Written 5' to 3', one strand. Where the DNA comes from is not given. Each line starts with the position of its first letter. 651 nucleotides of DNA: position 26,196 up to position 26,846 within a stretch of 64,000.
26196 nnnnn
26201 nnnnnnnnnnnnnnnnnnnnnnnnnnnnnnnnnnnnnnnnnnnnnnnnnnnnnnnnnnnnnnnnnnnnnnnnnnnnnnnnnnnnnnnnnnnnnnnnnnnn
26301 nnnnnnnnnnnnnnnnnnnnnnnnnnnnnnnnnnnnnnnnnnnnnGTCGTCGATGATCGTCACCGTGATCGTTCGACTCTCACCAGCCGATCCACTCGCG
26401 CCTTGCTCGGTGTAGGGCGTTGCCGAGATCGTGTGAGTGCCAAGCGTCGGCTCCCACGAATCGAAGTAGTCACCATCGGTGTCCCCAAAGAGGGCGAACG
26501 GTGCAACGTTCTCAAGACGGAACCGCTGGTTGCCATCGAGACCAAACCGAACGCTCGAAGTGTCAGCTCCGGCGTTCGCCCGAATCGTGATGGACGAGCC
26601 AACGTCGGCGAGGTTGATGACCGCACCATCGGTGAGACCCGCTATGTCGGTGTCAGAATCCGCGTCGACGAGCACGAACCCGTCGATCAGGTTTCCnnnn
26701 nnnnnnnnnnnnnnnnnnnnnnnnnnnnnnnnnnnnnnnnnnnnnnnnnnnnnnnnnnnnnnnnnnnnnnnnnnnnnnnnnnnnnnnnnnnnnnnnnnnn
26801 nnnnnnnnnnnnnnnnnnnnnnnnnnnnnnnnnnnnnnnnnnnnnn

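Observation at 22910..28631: ECF sigma/anti-sigma pair whose sensor ectodomain is built from the same repeat module as the adjacent giant secreted hydrolase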

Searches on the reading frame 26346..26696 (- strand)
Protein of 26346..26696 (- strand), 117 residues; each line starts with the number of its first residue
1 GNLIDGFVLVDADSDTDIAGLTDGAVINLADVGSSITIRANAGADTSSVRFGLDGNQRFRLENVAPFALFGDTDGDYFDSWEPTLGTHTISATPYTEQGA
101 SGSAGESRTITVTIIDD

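Call 8: search_solved_structures(query=window:26346-26696:-, max_evalue=10, show_alignments=2)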
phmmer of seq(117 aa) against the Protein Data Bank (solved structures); distinct sequences matched with E-value up to 10: 0.

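Call 10: find_homologous_proteins(query=A1, max_evalue=0.001)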
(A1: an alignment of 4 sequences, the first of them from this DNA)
Query A1 (4 sequences) (115 aa, profile of the alignment): 11 proteins with E <= 0.001 among 1708 candidates.
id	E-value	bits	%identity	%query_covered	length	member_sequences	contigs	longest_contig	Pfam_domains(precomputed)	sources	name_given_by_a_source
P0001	1.5e-29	120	54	94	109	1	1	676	-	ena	-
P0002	1.8e-27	113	32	99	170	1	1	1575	-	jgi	jgi:hypothetical protein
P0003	1.0e-23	101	44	94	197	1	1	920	PF18962.8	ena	-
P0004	1.7e-21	94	43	94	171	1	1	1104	-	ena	-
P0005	4.1e-21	93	43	84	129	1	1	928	-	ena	-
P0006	4.0e-20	90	44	99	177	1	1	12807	-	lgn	-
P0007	6.3e-18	83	46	94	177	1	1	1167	-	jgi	jgi:hypothetical protein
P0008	1.4e-15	75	41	97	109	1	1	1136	-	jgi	jgi:hypothetical protein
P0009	3.2e-11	61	48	69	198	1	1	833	PF18962.8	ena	-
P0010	6.6e-7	47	43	64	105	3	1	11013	-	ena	-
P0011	3.4e-4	38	32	71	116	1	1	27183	-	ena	-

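Call 18: predict_structure(alignment_id=A2)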
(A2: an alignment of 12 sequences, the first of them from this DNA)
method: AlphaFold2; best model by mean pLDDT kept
length: 115 residues; sequences in the alignment: 12
mean_pLDDT: 92.8   pTM: 0.84
mean pLDDT of the five models: 92.8, 92.8, 92.8, 91.4, 90.1
residues with pLDDT >= 90: 91; 70-90: 24; 50-70: 0; < 50: 0
segments of 3 or more residues with pLDDT < 50: none
pLDDT, mean of each block of 10 residues (from residue 1): 94 94 96 92 96 93 91 76 96 97 97 95
secondary structure, 60 per line:
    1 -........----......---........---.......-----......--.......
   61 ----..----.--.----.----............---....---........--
elements in order: E2-9 E14-19 E23-26 H27-30 E34-40 E46-51 E54-60 E84-95 E99-102 E106-113

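Call 21: search_protein_representatives(alignment_id=A2)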
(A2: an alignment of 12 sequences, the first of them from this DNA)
Query: 12 sequences, 113 profile positions. Proteins with E-value up to 0.001 (for the whole library): 8709; up to 1e-10: 6042; up to 1e-30: 1926. The best 150 are listed.
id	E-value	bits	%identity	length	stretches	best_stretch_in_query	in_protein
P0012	0.0e+00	1597.0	-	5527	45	2-111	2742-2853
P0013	0.0e+00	1182.5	-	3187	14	2-111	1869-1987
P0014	0.0e+00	1029.6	-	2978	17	3-112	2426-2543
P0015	0.0e+00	993.0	-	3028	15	2-112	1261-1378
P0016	2.8e-293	968.1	-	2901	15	2-112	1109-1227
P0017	9.4e-269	889.0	-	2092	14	2-112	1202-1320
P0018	9.2e-257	850.4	-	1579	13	2-112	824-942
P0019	3.2e-205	684.3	-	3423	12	2-111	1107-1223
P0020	1.8e-203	678.7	-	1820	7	2-112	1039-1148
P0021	9.2e-171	573.3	-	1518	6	2-112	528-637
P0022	1.2e-160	540.7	-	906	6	2-112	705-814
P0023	2.0e-155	523.9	-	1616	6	2-112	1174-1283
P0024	1.7e-154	520.9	-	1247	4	2-113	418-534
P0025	2.3e-140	475.4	-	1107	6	5-113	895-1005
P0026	2.4e-140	475.3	-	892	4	2-113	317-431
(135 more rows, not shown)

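Call 24: fold_search(model_id=the predicted structure, library=pdb)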
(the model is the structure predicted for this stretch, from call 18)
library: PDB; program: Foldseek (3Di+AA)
matches with E <= 10: 959; with E <= 0.001: 1
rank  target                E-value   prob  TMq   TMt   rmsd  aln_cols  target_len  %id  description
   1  3pe9_A                6.0e-04  1.00  0.48  0.59   4.4       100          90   17  Structures of Clostridium thermocellum CbhA fibronectin(III)-like modules (released 2011-11-23)
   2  3pe9_D                1.2e-03  1.00  0.52  0.67   3.4        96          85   19  Structures of Clostridium thermocellum CbhA fibronectin(III)-like modules (released 2011-11-23)
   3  3pe9_B                1.2e-03  1.00  0.48  0.61   3.7       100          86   16  Structures of Clostridium thermocellum CbhA fibronectin(III)-like modules (released 2011-11-23)
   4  1qou_A                5.1e-03  0.99  0.45  0.36   8.7       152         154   11  CEN (Centroradialis) protein from Antirrhinum (released 2000-03-31)
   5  5icu                  7.5e-03  0.97  0.38  0.42   6.9       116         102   14  The crystal structure of CopC from Methylosinus trichosporium OB3b (released 2016-04-06)
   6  1qou_B                1.6e-02  0.97  0.47  0.37   8.1       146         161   10  CEN (Centroradialis) protein from Antirrhinum (released 2000-03-31)
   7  4a2m_D                3.2e-02  0.99  0.60  0.12   4.3       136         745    6  Structure of the periplasmic domain of the heparin and heparan sulphate sensing hybrid two component system BT4663 in  (released 2012-05-02)
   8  1ft0_B                3.8e-02  0.90  0.47  0.40   8.6       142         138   11  CRYSTAL STRUCTURE OF TRUNCATED HUMAN RHOGDI K113A MUTANT (released 2001-05-02)
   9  8k2n_A                4.5e-02  0.51  0.34  0.10  13.5       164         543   12  Crystal structure of Group 4 Monosaccharide-releasing beta-N-acetylgalactosaminidase NgaLy from Lacticaseibacillus yic (released 2024-04-24)
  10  1wkp_B                4.8e-02  0.87  0.44  0.35   8.2       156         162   10  Flowering locus t (ft) from arabidopsis thaliana (released 2005-06-28)
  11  8k2n_D                5.1e-02  0.47  0.34  0.09  13.7       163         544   13  Crystal structure of Group 4 Monosaccharide-releasing beta-N-acetylgalactosaminidase NgaLy from Lacticaseibacillus yic (released 2024-04-24)
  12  1fst_A                5.3e-02  0.84  0.46  0.39   8.8       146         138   12  CRYSTAL STRUCTURE OF TRUNCATED HUMAN RHOGDI TRIPLE MUTANT (released 2001-05-02)
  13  4a2l_F                6.0e-02  0.99  0.58  0.11   4.5       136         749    7  Structure of the periplasmic domain of the heparin and heparan sulphate sensing hybrid two component system BT4663 in  (released 2012-05-02)
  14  3va6_A                6.0e-02  0.92  0.49  0.10   5.8       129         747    6  Crystal Structure of the extracellular domain of the putative hybrid two component system BT4673 from B. thetaiotaomic (released 2012-06-13)
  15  1ft3_B                6.0e-02  0.87  0.48  0.42   8.2       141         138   13  CRYSTAL STRUCTURE OF TRUNCATED RHOGDI K141A MUTANT (released 2001-05-02)
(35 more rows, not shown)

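Call 28: search_protein_families(library=pfam, alignment_id=A3, max_evalue=0.001)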
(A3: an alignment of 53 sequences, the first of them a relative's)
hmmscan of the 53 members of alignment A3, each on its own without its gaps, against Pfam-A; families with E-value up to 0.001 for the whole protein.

A. member 1, P0141 (1148 aa): 3 families
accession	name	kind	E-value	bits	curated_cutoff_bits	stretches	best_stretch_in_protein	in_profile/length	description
PF16586.11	DUF5060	-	2.6e-20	72.9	27.2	1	53-130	3-70/70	Domain of unknown function (DUF5060)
PF12904.13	Collagen_bind_2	-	9e-08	32.3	22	1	535-610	14-91/92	Putative collagen-binding domain of a collagenase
PF02095.21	Extensin_1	-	0.0002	21.6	105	0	899-938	85-124/171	Extensin-like protein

B. families by the number of members that match (of 53 scanned): 78 families (the first 25 are shown)
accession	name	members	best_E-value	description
PF18962.6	Por_Secre_tail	18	2.6e-13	Secretion system C-terminal sorting domain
PF22352.2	K319L-like_PKD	10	8.7e-59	K319L-like, PKD domain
PF17957.7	Big_7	9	3.8e-20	Bacterial Ig domain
PF18911.6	PKD_4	8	6.2e-20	PKD domain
PF01052.25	FliMN_C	6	8.5e-09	Type III flagellar switch regulator (C-ring) FliN C-term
PF00801.26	PKD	5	8.6e-15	PKD domain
PF18998.6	Flg_new_2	4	5.4e-48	Divergent InlB B-repeat domain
PF17963.7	Big_9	4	9.1e-38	Bacterial Ig domain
PF07495.19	Y_Y_Y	4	5e-09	Y_Y_Y domain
PF05345.18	He_PIG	3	7.7e-28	Putative Ig domain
PF00144.29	Beta-lactamase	3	1.6e-26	Beta-lactamase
PF00041.27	fn3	3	4.1e-22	Fibronectin type III domain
PF16586.11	DUF5060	3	3.5e-21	Domain of unknown function (DUF5060)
PF11617.13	Cu-binding_MopE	3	1.2e-15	Putative metal-binding motif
PF06832.18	BiPBP_C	3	3.9e-09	Penicillin-Binding Protein C-terminus Family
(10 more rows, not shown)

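Call 34: find_related_loci(query=A4, collection=genome_contigs, flank=10000)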
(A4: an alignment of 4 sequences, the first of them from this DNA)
Query A4 (115 aa) in genome_contigs; peptide patterns used: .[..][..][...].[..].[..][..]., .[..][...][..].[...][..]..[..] (x = any residue, [..] = any of these).
390 stretches matched a pattern; 340 encode a relative of the query (tblastn E <= 1e-3); the best 80 are kept; 79 distinct loci.
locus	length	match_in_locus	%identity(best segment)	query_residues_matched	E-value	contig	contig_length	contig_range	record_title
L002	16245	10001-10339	51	2-114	1e-35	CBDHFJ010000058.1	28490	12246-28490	MAG: Acidimicrobiales bacterium isolate e8aadc22-aadd-464e-86f0-3648bb968b02 genome assembly, contig: contig_58, whole g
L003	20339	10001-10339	53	3-115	1e-33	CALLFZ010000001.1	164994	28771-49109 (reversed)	MAG: uncultured bacterium isolate R1_Bin_METABAT__158_1 genome assembly, contig: c_000001024317, whole genome shotgun se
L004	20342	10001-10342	50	2-114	3e-30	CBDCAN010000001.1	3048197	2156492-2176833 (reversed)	MAG: Tunicatimonas sp. isolate 53302e27-79fc-4a18-af7b-f480b93eed45 genome assembly, contig: contig_1, whole genome shot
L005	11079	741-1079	48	2-114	8e-30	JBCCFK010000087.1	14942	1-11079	MAG: Actinomycetota bacterium isolate P01_B01_bin.17 k141_1415573_length_14942_cov_10.9547, whole genome shotgun sequenc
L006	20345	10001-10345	47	2-115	1e-29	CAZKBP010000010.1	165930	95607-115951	MAG TPA_asm: uncultured Cytophagaceae bacterium isolate SRP128890_co1_134 genome assembly, contig: NODE_93_length_165930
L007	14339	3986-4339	49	2-115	1e-29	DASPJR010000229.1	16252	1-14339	MAG TPA_asm: Planctomycetota bacterium isolate SMAG_U12015 k141_1890506, whole genome shotgun sequence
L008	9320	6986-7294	54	5-108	3e-29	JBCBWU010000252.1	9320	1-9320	MAG: Bacteroidota bacterium isolate J06649_1 NODE_252_length_9320_cov_4.079195, whole genome shotgun sequence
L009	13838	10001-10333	53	5-114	5e-29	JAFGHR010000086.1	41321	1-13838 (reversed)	MAG: Anaerolineae bacterium isolate Zod_Metabat.151 k87_9738259, whole genome shotgun sequence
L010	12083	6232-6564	49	2-112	8e-28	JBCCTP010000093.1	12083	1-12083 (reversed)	MAG: Actinomycetota bacterium isolate P01_D01_bin.83 k141_1420607_length_12083_cov_19.9653, whole genome shotgun sequenc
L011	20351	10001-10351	50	2-114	5e-28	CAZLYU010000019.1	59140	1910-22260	MAG TPA_asm: uncultured Planctomycetales bacterium isolate SRP128890_co1_272 genome assembly, contig: NODE_893_length_59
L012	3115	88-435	44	1-115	8e-28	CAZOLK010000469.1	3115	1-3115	MAG TPA_asm: uncultured Verrucomicrobiota bacterium isolate SRP141376_co3_71 genome assembly, contig: NODE_76341_length_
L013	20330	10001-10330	48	5-114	1e-27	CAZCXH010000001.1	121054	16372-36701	MAG TPA_asm: uncultured Chitinophagaceae bacterium isolate SRP173033_co3_70 genome assembly, contig: NODE_84_length_1210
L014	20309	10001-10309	51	5-108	1e-27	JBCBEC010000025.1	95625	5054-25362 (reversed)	MAG: Bacteroidota bacterium isolate J06600_8 NODE_25_length_95625_cov_41.419255, whole genome shotgun sequence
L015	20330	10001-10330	46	2-113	3e-27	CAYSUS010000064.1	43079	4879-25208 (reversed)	MAG TPA_asm: uncultured Pirellulales bacterium isolate SRP141376_co4_16 genome assembly, contig: NODE_1566_length_43079_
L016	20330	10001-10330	45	2-112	7e-27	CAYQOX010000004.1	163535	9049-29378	MAG TPA_asm: uncultured bacterium isolate SRP141376_co2_274 genome assembly, contig: NODE_190_length_163535_cov_7.764271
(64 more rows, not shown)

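Call 40: search_protein_families(library=pfam, proteins=[L002:7694-10828:+, L010:4966-7146:+, L002:3410-6361:+, L002:4917-7364:-, L002:10850-13549:-, L002:11015-13597:+, L002:560-2335:+], max_evalue=0.01)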
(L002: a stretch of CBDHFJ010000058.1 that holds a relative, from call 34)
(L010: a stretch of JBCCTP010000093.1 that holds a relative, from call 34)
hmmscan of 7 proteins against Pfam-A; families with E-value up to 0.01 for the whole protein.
L002:7694-10828:+ (1044 aa): 2 families
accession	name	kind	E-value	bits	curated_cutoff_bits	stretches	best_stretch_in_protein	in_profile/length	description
PF16586.11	DUF5060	-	1e-20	74.2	27.2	1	167-245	2-70/70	Domain of unknown function (DUF5060)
PF12904.13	Collagen_bind_2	-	4.4e-06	26.9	22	1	648-727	12-90/92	Putative collagen-binding domain of a collagenase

L010:4966-7146:+ (726 aa): 0 families

L002:3410-6361:+ (983 aa): 0 families

L002:4917-7364:- (815 aa): 0 families

L002:10850-13549:- (899 aa): 3 families
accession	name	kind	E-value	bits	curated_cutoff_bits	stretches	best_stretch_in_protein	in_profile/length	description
PF00384.28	Molybdopterin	-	8.1e-32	111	24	1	240-670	1-353/353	Molybdopterin oxidoreductase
PF01568.27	Molydop_binding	-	5e-18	65.6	26.8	1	769-880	1-103/110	Molydopterin dinucleotide binding domain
PF04879.21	Molybdop_Fe4S4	-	4.1e-12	46.3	22.7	1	184-236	2-54/55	Molybdopterin oxidoreductase Fe4S4 domain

L002:11015-13597:+ (860 aa): 0 families

L002:560-2335:+ (591 aa): 2 families
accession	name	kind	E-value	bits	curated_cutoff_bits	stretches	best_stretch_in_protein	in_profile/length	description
PF00266.25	Aminotran_5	-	5.7e-43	147.7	21.5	1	134-349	3-221/371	Aminotransferase class-V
PF01053.26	Cys_Met_Meta_PP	-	2.3e-05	23.5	27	1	256-338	125-206/381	Cys/Met metabolism PLP-dependent enzyme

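Call 95: search_protein_families(library=ncbifam, proteins=[L002:7129-7665:+, L010:4329-4964:+], max_evalue=1e-8)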
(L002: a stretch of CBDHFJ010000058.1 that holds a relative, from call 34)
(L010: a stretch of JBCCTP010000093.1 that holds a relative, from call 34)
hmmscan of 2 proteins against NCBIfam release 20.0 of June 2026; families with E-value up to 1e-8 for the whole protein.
L002:7129-7665:+ (178 aa): 40 families (the best 25 are shown)
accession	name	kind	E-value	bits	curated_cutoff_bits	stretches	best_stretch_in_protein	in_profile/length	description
NF007230.0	PRK09648.1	subfamily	5.8e-28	98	209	1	24-177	27-188/195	RNA polymerase sigma factor ShbA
TIGR02937.1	sigma70-ECF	superfamily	2.4e-23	82.6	42.9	1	24-175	2-162/165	sigma-70 family RNA polymerase sigma factor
TIGR02952.1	Sig70_famx2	equivalog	8.1e-22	77.9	206.45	1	47-176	37-168/170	ECF subfamily RNA polymerase sigma factor, BldN family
NF007227.0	PRK09645.1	subfamily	1.8e-16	60.5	202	1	25-176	15-168/177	sigma-70 family RNA polymerase sigma factor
NF009166.1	PRK12513.1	equivalog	5.1e-16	58.9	206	1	45-176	46-184/193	RNA polymerase sigma factor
TIGR02950.1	SigM_subfam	subfamily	9.6e-16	58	147.95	1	42-177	21-157/159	RNA polymerase sigma factor, SigM family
NF010500.0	PRK13919.1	subfamily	1.3e-15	58.1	226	1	11-177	11-182/186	putative RNA polymerase sigma E protein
NF009165.0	PRK12512.1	equivalog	1.4e-15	57.4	198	1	9-176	8-177/184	RNA polymerase sigma factor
NF007216.0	PRK09638.1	equivalog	3e-15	56.4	194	1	14-175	9-171/180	RNA polymerase sigma factor SigY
TIGR02983.1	SigE-fam_strep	subfamily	4.4e-15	56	141.55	1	43-176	28-156/162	SigE family RNA polymerase sigma factor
TIGR02984.1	Sig-70_plancto1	subfamily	1e-14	54.6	183.75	1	109-177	119-187/189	RNA polymerase sigma-70 factor, Planctomycetaceae-specific subfamily 1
NF007220.0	PRK09639.1-5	equivalog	2.1e-13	50.5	260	1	46-176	28-162/181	RNA polymerase sigma factor SigX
NF058625.1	sigma_PG0214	equivalog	2.7e-13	50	130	1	44-175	27-158/170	GFO_1088 family ECF-type sigma factor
NF008888.0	PRK11922.1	equivalog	3.5e-13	49.7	204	1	47-176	56-194/231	RNA polymerase sigma factor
NF007229.0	PRK09647.1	equivalog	6.5e-13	48.5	265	1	23-177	44-201/220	RNA polymerase sigma factor SigE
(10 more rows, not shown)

L010:4329-4964:+ (211 aa): 34 families (the best 25 are shown)
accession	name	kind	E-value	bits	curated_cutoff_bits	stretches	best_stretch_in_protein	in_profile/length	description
NF007230.0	PRK09648.1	subfamily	6.1e-24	84.8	209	1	26-204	12-193/195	RNA polymerase sigma factor ShbA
TIGR02952.1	Sig70_famx2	equivalog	1.2e-19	70.8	206.45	1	34-200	5-170/170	ECF subfamily RNA polymerase sigma factor, BldN family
TIGR02937.1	sigma70-ECF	superfamily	3.1e-19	69.2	42.9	1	41-199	2-164/165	sigma-70 family RNA polymerase sigma factor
NF009166.1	PRK12513.1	equivalog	2.7e-16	59.8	206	1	29-205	11-191/193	RNA polymerase sigma factor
NF009165.0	PRK12512.1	equivalog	1.1e-15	57.7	198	1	27-203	9-182/184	RNA polymerase sigma factor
TIGR02989.1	Sig-70_gvs1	subfamily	3.2e-14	53.1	124.55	1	44-198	5-156/158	RNA polymerase sigma-70 factor, Rhodopirellula/Verrucomicrobium family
NF010500.0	PRK13919.1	subfamily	1.5e-13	51.3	226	1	29-199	12-179/186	putative RNA polymerase sigma E protein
TIGR02950.1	SigM_subfam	subfamily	1.8e-13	50.6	147.95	1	52-200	12-158/159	RNA polymerase sigma factor, SigM family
NF004113.0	PRK05602.1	equivalog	2.6e-13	50.1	208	1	28-207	33-208/211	RNA polymerase sigma factor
NF009189.0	PRK12537.1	equivalog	5e-13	49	261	1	27-192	10-173/182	RNA polymerase sigma factor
NF058625.1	sigma_PG0214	equivalog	2.7e-12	46.7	130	1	53-205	17-166/170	GFO_1088 family ECF-type sigma factor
NF009184.0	PRK12532.1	equivalog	3.3e-12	46.7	276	1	47-121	12-88/195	RNA polymerase sigma factor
NF009191.0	PRK12539.1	subfamily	6.6e-12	45.3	171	1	28-203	9-182/185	sigma-70 family RNA polymerase sigma factor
TIGR02984.1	Sig-70_plancto1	subfamily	1.3e-11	44.5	183.75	1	64-200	37-188/189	RNA polymerase sigma-70 factor, Planctomycetaceae-specific subfamily 1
NF006089.0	PRK08241.1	subfamily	1.5e-11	43.9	240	0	62-120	46-103/343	RNA polymerase subunit sigma-70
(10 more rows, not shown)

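Call 106: search_protein_families(library=pfam, alignment_id=A8, max_evalue=0.00001)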
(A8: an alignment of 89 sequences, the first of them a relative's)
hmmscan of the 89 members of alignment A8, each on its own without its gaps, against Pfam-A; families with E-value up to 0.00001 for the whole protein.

A. member 1, L003:1975-4617:+ (880 aa): 10 families
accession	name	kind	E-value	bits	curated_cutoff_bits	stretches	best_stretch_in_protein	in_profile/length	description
PF02518.31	HATPase_c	-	1e-24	87.5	26.4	1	609-729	2-109/111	Histidine kinase-, DNA gyrase B-, and HSP90-like ATPase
PF00989.32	PAS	-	9.4e-20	71.2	22.6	1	378-483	7-113/113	PAS fold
PF13426.13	PAS_9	-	1.1e-18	67.8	27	1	383-485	2-103/103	PAS domain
PF00072.30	Response_reg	-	1.2e-15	58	30.2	1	758-868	1-109/111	Response regulator receiver domain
PF01590.32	GAF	-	7.6e-14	52.8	22.4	1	223-362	9-133/133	GAF domain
PF08448.16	PAS_4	-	1e-12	48.7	23.1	1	380-488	3-110/110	PAS fold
PF08447.18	PAS_3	-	1.3e-09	38.7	25.6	1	395-479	2-88/89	PAS fold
PF13185.12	GAF_2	-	2.8e-09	37.8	28.6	0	45-184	1-135/136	GAF domain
PF00512.31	HisKA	-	2.7e-07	31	26.9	1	503-566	3-65/66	His Kinase A (phospho-acceptor) domain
PF13188.13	PAS_8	-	3.2e-07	30.5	21.8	1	376-422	5-49/65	PAS domain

B. families by the number of members that match (of 89 scanned): 151 families (the first 25 are shown)
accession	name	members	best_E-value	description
PF01063.24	Aminotran_4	2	7.1e-58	Amino-transferase class IV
PF00144.29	Beta-lactamase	2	4.1e-53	Beta-lactamase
PF08448.16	PAS_4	2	1.1e-41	PAS fold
PF00884.28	Sulfatase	2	4.4e-37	Sulfatase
PF15902.12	Sortilin-Vps10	2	1.8e-31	Sortilin, neurotensin receptor 3,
PF04055.27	Radical_SAM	2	2.6e-27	Radical SAM superfamily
PF00989.32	PAS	2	1.6e-24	PAS fold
PF13426.13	PAS_9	2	1.1e-22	PAS domain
PF16286.10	DUF4932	2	6.7e-22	Domain of unknown function (DUF4932)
PF13188.13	PAS_8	2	1.1e-18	PAS domain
PF18911.6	PKD_4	2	1.3e-15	PKD domain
PF18962.6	Por_Secre_tail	2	8.6e-13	Secretion system C-terminal sorting domain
PF12833.13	HTH_18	2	1.5e-12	Helix-turn-helix domain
PF00801.26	PKD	2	4.5e-11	PKD domain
PF00165.29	HTH_AraC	2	7.8e-10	Bacterial regulatory helix-turn-helix proteins, AraC family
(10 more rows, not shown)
